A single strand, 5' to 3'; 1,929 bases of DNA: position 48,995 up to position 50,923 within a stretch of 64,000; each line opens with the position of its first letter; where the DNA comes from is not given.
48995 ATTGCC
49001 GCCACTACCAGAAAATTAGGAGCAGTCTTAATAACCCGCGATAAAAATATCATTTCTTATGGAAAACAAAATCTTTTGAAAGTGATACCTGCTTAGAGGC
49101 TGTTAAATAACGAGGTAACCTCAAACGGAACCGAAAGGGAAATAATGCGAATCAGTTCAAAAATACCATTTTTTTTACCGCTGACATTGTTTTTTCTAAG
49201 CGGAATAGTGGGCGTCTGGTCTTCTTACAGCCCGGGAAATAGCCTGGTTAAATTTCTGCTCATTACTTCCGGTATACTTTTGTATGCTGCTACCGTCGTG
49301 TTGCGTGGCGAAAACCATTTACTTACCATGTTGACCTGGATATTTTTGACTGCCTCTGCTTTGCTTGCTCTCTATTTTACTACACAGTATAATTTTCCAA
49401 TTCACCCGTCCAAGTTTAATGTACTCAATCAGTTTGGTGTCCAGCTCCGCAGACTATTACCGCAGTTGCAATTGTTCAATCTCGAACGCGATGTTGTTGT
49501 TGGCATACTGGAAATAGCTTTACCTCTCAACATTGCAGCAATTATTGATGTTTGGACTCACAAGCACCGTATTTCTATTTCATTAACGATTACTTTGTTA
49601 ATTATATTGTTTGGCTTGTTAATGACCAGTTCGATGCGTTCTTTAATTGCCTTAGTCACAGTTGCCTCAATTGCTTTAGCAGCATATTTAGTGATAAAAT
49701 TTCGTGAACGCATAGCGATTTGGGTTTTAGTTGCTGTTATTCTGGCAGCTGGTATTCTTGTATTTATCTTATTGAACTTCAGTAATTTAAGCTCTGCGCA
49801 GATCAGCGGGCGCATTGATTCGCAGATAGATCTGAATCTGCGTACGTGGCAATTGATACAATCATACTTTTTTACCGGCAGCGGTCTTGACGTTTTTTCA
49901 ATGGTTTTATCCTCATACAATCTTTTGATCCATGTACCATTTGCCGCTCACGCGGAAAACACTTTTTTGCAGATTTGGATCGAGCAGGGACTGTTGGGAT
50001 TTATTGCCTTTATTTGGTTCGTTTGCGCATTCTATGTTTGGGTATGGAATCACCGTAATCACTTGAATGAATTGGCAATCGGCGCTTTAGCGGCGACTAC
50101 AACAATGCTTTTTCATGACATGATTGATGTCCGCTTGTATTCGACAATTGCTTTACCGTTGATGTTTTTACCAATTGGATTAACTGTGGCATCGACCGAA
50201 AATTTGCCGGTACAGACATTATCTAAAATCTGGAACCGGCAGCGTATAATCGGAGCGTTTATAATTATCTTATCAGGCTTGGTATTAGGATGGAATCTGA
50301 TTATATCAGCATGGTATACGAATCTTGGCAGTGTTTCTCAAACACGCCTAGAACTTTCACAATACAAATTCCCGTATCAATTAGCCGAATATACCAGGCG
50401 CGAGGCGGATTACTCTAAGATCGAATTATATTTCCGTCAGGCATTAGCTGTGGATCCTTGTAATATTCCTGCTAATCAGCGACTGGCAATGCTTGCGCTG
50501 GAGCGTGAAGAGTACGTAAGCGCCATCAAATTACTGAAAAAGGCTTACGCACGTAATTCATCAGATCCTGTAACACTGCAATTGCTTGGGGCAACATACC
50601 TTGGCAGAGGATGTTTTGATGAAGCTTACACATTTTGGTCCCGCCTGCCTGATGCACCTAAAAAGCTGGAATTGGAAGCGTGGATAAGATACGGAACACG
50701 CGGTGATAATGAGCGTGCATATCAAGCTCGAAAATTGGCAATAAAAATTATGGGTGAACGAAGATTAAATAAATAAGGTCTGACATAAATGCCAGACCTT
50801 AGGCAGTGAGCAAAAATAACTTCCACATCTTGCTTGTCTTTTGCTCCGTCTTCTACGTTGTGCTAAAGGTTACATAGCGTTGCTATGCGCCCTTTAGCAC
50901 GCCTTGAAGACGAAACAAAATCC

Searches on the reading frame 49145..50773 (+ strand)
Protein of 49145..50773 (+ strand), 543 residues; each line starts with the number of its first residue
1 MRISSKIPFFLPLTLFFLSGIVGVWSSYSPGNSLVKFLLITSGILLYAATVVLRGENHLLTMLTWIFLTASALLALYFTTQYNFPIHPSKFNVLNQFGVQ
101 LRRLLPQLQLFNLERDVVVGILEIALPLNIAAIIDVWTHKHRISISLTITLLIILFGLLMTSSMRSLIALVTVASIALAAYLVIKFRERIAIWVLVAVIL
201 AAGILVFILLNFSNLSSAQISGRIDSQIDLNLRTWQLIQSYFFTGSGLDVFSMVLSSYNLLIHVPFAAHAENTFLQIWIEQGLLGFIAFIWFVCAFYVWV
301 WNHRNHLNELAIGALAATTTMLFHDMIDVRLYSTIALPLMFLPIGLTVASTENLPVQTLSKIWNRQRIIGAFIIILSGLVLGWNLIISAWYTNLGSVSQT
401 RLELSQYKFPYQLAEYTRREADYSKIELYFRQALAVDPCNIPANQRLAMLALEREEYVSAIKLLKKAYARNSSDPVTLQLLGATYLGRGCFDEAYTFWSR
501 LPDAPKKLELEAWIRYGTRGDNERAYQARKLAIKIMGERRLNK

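Call 57: search_protein_families(library=pfam, proteins=[window:49145-50773:+])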
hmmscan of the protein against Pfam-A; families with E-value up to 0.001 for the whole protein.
window:49145-50773:+ (543 aa): 4 families
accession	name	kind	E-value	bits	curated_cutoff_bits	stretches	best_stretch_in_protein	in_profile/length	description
PF04932.20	Wzy_C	-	7.6e-12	45.7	31.7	1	150-290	2-149/149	O-Antigen ligase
PF13431.12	TPR_17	-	2.9e-06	27.6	24.4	0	429-461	1-33/34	Tetratricopeptide repeat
PF14559.12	TPR_19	-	7.6e-06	26.6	25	1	451-504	1-54/68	Tetratricopeptide repeat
PF13428.12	TPR_14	-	0.0003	21.6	23.5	0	444-482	4-42/44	Tetratricopeptide repeat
